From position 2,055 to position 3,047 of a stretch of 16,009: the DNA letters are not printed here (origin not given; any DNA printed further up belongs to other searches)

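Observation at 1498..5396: AmmeMemoRadiSam locus expanded with an M14-like zinc hydrolase and a second radical SAM gene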

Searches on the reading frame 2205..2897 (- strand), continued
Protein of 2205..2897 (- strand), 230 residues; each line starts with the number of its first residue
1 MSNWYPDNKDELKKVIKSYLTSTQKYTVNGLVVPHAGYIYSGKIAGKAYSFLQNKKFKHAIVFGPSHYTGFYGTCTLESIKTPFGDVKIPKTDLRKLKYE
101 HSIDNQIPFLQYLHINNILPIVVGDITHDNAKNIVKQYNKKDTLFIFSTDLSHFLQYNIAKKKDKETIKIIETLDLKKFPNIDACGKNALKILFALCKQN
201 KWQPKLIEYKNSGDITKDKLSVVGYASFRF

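Call 52: find_encoding_contigs(protein=P0337, flank=5000, max_places=2)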
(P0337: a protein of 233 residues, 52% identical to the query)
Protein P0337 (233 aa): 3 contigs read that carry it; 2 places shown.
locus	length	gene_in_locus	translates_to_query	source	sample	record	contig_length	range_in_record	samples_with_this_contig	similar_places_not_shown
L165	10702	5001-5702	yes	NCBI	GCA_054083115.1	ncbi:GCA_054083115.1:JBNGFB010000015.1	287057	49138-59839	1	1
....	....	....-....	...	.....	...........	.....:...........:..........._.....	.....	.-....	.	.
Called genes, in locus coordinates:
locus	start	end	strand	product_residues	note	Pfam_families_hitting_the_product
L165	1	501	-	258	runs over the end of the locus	PF01925:TauE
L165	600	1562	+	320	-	PF05496:RuvB_N (weak), PF00004:AAA, PF13173:AAA_14 (weak), PF13177:DNA_pol3_delta2, PF25361:AAA_lid_RFC1 (weak), PF08542:Rep_fac_C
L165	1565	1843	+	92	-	-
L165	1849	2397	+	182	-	PF01928:CYTH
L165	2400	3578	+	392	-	PF03215:Rad17, PF05496:RuvB_N, PF13401:AAA_22 (faint), PF00004:AAA, PF13173:AAA_14 (weak), PF21960:RCF1-5-like_lid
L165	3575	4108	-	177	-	PF01871:AMMECR1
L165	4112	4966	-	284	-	PF04055:Radical_SAM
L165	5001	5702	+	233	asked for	PF01875:Memo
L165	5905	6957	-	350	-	PF03227:GILT (faint)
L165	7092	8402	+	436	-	PF01935:DUF87, PF05872:HerA_C (faint), PF05707:Zot (faint)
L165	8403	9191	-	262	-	PF25133:TYW2_N_2, PF02475:TRM5-TYW2_MTfase, PF09445:Methyltransf_15 (weak), PF13847:Methyltransf_31 (weak)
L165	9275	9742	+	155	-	-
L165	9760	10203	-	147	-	-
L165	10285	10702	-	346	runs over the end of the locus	PF00752:XPG_N, PF00867:XPG_I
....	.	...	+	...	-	?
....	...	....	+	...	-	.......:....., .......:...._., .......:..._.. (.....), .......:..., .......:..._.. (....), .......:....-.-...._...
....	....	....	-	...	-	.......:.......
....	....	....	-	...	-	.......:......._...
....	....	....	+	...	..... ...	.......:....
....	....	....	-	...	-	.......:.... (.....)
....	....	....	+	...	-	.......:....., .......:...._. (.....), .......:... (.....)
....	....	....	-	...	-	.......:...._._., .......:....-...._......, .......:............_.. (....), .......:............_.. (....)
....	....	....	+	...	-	-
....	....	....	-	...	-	-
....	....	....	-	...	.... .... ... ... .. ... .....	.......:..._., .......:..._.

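Call 72: search_protein_families(library=ncbifam, proteins=[L160:2953-4089:-, L160:4125-4964:-], max_evalue=0.00001)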
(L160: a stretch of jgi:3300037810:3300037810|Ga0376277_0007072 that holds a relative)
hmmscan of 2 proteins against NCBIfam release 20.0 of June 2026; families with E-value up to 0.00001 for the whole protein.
L160:2953-4089:- (378 aa): 7 families
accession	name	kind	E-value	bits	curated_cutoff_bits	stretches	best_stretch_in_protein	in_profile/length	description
TIGR04317.1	W_rSAM_matur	equivalog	5.7e-13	48.7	380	1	43-135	6-95/349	tungsten cofactor oxidoreductase radical SAM maturase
NF050035.1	rSAM_WgK_link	exception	1.7e-08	33.9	650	1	42-136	10-102/367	radical SAM/SPASM peptide maturase WgkB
NF001199.0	PRK00164.2-1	equivalog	2.8e-08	33.3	231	1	38-125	9-93/308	GTP 3',8-cyclase MoaA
TIGR04054.1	rSAM_NirJ1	equivalog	1.6e-07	30.3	650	0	36-136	33-128/387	putative heme d1 biosynthesis radical SAM protein NirJ1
TIGR02666.1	moaA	equivalog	2.5e-07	30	284.05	1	43-119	12-88/336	GTP 3',8-cyclase MoaA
TIGR02668.1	moaA_archaeal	equivalog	4.3e-07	29.2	325.25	1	39-119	8-85/303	GTP 3',8-cyclase MoaA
TIGR00423.1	TIGR00423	subfamily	4.2e-06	26.2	260.25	1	41-105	5-68/310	CofH family radical SAM protein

L160:4125-4964:- (279 aa): 5 families
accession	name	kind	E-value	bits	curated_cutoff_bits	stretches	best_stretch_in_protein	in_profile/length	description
TIGR04470.1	rSAM_mob_pairB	equivalog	2.7e-51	174.7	410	1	7-264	1-255/285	radical SAM mobile pair protein B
NF033668.1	rSAM_PA0069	hypoth_equivalog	3.7e-44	151.2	360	1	22-241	57-284/348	PA0069 family radical SAM protein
NF038135.1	rSAM_Rv2578c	equivalog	1.4e-33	116.3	430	1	5-263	38-316/317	Rv2578c family radical SAM protein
NF038136.1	rSAM_Rv_intein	exception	1.2e-26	93.7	700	1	58-197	356-497/574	intein-containing Rv2578c family radical SAM protein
TIGR04070.1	photo_TT_lyase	equivalog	2.7e-06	26.6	400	1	21-187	76-234/338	spore photoproduct lyase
